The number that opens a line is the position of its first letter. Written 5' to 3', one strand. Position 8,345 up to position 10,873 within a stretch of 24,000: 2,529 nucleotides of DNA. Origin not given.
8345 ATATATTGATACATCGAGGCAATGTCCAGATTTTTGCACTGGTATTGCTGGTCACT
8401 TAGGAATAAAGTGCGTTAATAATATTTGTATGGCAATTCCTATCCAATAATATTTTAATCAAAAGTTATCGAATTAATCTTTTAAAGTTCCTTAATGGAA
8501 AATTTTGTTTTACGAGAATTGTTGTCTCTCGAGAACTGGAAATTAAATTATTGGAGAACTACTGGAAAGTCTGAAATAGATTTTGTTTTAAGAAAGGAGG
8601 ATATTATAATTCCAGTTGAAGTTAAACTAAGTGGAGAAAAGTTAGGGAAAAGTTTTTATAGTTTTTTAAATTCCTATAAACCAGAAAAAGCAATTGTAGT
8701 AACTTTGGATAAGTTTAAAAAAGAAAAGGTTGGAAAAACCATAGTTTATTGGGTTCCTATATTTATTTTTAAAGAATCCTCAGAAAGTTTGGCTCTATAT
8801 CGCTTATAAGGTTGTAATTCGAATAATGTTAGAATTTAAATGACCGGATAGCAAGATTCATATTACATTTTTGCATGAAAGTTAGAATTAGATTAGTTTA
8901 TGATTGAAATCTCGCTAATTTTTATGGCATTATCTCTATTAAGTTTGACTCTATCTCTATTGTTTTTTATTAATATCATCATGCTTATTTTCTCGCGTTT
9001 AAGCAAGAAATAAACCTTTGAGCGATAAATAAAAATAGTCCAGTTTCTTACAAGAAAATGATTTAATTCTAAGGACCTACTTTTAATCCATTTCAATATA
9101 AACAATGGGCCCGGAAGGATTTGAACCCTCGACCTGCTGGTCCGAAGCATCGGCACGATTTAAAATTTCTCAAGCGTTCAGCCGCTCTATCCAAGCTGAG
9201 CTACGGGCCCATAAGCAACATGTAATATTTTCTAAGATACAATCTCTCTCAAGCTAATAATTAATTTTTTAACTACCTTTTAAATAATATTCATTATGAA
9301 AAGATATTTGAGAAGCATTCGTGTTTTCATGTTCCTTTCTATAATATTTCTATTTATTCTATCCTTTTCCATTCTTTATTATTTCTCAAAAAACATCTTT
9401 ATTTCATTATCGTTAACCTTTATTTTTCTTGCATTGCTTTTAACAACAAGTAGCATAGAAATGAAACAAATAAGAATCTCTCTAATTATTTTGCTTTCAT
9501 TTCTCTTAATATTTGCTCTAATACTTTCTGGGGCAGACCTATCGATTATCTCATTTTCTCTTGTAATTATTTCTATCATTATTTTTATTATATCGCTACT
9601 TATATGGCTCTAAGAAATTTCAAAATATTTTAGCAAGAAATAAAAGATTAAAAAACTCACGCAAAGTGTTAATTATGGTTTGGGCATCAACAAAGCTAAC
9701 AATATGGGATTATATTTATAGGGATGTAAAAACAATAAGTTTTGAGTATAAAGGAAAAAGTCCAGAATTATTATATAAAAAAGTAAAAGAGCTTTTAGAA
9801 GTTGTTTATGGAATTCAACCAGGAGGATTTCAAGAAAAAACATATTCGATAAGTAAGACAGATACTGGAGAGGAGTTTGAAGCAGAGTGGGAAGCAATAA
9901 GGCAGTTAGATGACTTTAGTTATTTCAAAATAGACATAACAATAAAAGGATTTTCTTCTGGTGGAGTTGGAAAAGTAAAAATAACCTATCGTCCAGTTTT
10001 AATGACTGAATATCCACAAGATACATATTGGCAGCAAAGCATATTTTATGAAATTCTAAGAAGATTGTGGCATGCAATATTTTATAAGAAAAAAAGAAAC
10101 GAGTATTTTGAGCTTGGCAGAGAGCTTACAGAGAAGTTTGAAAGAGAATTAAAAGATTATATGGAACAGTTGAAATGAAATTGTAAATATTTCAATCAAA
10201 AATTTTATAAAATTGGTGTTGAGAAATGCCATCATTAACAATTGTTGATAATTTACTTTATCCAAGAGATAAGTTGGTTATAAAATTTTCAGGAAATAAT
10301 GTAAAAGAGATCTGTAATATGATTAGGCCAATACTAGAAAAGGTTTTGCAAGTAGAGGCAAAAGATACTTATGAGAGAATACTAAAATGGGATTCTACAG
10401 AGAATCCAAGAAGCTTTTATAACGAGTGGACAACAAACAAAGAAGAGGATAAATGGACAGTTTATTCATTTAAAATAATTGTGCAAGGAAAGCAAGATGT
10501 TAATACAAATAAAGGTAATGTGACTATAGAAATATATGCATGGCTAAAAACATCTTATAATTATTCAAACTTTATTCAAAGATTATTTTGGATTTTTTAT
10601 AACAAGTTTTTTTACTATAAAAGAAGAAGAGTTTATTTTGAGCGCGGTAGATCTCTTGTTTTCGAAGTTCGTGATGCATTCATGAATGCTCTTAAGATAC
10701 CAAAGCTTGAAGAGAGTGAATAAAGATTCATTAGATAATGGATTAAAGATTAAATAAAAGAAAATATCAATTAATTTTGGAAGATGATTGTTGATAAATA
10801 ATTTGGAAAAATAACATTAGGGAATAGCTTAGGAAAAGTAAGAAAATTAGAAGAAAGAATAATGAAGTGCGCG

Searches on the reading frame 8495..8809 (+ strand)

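Call 51: search_protein_families(library=pfam, proteins=[window:8495-8809:+], max_evalue=0.01)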
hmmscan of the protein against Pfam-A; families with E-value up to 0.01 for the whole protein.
window:8495-8809:+ (104 aa): 2 families
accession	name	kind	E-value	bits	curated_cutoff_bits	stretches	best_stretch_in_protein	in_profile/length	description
PF13635.12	DUF4143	-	5.5e-11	42.9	28.1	1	1-46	110-160/160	Domain of unknown function (DUF4143)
PF04471.18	Mrr_cat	-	0.0041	17.7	21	1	6-77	13-92/115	Restriction endonuclease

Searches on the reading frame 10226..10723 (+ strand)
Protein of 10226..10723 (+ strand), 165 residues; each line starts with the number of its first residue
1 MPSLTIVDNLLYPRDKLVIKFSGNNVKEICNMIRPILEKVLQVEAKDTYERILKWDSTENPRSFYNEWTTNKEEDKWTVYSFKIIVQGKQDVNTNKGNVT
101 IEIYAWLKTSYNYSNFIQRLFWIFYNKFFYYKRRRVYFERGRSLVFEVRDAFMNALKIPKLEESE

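Call 51: search_protein_families(library=pfam, proteins=[window:10226-10723:+], max_evalue=0.01)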
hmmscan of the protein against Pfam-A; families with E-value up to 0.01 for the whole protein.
window:10226-10723:+ (165 aa): 1 family
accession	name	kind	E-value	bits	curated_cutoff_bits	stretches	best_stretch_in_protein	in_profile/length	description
PF16686.11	POT1PC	-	0.0076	16.6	27.2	1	55-106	33-84/155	ssDNA-binding domain of telomere protection protein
